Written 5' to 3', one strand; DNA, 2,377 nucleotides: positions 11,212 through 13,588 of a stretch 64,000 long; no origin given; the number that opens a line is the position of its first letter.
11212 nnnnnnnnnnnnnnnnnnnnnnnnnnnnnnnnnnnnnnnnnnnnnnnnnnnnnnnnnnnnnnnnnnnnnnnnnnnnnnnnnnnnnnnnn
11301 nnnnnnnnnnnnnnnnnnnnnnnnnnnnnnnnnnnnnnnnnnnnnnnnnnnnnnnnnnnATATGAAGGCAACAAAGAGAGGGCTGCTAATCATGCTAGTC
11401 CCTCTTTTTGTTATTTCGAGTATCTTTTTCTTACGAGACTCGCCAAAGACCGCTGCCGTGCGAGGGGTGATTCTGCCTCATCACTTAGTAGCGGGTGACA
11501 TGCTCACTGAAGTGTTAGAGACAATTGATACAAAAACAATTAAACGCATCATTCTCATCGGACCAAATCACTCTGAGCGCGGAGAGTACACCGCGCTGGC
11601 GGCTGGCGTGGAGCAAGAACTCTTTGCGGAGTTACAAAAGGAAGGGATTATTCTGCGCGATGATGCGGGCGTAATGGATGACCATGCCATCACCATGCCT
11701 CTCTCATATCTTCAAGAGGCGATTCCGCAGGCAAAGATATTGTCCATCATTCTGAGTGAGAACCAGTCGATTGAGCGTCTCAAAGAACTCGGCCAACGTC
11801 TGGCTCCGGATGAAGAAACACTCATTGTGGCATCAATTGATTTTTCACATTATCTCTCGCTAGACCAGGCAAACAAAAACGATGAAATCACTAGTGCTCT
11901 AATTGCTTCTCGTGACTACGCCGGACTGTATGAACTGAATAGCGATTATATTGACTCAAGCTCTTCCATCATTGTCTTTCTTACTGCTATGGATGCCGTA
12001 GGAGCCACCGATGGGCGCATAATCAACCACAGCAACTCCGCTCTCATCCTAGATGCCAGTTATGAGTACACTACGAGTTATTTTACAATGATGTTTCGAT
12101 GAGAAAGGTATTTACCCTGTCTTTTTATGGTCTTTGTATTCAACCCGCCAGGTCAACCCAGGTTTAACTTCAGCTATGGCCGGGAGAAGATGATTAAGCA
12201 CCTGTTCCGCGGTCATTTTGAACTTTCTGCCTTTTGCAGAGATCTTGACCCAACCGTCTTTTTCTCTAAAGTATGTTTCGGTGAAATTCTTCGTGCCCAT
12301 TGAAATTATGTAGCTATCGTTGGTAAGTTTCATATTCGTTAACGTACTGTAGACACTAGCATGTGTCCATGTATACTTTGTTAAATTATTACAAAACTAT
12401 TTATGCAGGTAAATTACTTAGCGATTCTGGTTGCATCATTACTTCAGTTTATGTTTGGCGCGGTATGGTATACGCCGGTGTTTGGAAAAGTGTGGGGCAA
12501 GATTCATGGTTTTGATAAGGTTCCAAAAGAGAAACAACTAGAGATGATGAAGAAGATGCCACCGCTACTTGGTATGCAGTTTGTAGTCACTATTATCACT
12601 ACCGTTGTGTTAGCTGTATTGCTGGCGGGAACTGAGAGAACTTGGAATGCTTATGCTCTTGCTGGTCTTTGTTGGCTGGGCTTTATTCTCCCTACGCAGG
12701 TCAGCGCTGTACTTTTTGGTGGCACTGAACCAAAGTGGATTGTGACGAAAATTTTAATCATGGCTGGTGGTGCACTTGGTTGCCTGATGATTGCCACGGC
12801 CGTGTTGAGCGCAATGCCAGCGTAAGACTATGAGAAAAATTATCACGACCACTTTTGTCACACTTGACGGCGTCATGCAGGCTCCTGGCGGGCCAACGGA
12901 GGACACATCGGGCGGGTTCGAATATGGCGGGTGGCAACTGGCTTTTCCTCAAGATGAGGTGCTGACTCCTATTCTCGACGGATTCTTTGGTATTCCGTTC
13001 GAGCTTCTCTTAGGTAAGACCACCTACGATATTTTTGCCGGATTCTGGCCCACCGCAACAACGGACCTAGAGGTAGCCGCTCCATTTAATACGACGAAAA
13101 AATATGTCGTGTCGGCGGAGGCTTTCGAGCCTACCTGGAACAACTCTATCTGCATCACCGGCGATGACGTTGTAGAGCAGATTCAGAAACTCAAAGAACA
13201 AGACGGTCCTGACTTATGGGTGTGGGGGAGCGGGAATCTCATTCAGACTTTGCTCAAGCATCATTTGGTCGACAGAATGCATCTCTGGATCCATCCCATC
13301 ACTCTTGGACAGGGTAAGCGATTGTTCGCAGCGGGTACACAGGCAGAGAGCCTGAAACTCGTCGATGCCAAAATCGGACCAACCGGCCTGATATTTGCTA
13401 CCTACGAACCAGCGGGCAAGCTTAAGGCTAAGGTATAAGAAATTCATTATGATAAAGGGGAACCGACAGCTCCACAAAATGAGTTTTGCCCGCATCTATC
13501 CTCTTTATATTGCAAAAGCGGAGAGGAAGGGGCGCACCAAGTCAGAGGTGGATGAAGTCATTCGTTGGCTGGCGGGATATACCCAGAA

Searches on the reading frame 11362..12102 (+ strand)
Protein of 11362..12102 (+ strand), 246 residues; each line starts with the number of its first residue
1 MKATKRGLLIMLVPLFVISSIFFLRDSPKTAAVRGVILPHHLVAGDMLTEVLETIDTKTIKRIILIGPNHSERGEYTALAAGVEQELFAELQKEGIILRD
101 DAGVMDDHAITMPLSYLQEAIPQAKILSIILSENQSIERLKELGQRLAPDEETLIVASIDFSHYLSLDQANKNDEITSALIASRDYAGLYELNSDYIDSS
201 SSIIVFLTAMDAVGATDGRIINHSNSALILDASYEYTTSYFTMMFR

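Call 31: search_protein_families(library=pfam, proteins=[window:11362-12102:+], max_evalue=0.001)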
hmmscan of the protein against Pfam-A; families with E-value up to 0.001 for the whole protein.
window:11362-12102:+ (246 aa): 2 families
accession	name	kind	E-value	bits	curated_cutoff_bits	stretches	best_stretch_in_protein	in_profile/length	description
PF01875.22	Memo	-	5.6e-21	75.4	27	1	27-229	28-255/269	Memo-like protein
PF02900.23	LigB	-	5e-06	26.2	26.3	1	85-175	94-193/269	Catalytic LigB subunit of aromatic ring-opening dioxygenase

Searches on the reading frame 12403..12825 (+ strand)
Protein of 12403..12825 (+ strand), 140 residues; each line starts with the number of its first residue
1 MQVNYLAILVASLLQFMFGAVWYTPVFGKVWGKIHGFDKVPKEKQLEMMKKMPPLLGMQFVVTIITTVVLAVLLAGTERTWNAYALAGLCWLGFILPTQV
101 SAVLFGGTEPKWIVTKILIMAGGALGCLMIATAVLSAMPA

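Call 31: search_protein_families(library=pfam, proteins=[window:12403-12825:+], max_evalue=0.001)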
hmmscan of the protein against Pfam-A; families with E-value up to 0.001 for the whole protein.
window:12403-12825:+ (140 aa): 1 family
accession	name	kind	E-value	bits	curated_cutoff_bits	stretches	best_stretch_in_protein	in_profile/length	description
PF08570.15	DUF1761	-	2.1e-19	70.4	31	1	6-135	1-122/123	Protein of unknown function (DUF1761)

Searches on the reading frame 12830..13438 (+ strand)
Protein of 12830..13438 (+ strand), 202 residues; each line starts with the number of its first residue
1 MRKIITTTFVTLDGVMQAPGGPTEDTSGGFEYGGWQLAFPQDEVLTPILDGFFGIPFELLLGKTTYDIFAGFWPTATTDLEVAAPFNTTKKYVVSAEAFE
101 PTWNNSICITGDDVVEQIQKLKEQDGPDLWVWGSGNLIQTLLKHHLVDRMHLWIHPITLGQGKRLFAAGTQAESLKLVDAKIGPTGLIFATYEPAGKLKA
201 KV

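Call 31: search_protein_families(library=pfam, proteins=[window:12830-13438:+], max_evalue=0.001)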
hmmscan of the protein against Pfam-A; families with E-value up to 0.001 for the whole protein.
window:12830-13438:+ (202 aa): 1 family
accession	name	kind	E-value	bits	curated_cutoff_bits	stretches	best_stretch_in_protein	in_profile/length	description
PF01872.23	RibD_C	-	2.7e-19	70.2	24.1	1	2-181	1-189/197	RibD C-terminal domain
